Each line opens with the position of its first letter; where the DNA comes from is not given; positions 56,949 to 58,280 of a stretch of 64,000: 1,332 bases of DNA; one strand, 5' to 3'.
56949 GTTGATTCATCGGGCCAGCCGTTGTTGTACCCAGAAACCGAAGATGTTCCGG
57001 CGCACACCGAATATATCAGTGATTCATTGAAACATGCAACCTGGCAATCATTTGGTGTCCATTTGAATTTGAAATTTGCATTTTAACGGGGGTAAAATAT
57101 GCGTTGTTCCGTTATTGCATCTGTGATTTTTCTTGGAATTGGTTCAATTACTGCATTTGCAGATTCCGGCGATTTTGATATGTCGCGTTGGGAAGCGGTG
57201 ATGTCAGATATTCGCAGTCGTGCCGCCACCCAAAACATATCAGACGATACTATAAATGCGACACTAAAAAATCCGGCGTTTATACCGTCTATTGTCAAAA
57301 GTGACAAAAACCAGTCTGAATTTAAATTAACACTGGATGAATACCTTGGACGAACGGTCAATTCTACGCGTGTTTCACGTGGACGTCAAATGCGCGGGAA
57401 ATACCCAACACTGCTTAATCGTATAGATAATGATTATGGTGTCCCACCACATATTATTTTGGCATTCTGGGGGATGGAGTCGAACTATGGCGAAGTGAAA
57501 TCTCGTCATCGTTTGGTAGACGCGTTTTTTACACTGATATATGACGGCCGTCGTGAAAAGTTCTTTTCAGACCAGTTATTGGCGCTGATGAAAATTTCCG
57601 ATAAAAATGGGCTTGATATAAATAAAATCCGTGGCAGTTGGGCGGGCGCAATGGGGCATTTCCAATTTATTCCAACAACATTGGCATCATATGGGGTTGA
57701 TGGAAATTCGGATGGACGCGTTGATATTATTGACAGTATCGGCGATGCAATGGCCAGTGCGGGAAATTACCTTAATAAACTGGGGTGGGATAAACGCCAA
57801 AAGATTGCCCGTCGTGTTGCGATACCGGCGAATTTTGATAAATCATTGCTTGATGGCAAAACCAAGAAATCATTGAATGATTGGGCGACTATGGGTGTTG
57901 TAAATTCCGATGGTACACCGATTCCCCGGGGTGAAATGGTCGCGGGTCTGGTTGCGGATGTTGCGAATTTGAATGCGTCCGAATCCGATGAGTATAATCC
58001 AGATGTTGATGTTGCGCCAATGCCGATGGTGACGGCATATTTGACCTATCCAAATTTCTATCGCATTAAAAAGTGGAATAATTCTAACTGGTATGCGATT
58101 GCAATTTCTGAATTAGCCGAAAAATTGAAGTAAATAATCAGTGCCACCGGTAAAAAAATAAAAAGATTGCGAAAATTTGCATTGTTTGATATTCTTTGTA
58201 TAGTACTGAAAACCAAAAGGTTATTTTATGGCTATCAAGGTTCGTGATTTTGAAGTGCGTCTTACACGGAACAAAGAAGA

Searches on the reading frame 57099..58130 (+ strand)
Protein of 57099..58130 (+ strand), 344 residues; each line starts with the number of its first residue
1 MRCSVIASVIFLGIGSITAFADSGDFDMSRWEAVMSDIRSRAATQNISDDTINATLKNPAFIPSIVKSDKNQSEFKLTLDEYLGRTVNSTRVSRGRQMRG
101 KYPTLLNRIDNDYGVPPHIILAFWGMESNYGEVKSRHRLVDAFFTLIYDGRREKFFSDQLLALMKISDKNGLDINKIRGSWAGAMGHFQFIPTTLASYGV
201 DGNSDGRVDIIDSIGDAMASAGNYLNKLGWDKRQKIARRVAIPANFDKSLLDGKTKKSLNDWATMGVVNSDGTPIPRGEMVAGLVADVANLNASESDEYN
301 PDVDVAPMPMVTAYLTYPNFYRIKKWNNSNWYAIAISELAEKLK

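Call 87: search_protein_families(library=pfam, proteins=[window:57099-58130:+], max_evalue=0.0001)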
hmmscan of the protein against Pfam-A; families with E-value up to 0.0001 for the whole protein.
window:57099-58130:+ (344 aa): 1 family
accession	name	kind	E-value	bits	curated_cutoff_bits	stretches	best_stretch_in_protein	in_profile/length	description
PF13406.11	SLT_2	-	2.9e-90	302.9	24.3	1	33-341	4-292/292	Transglycosylase SLT domain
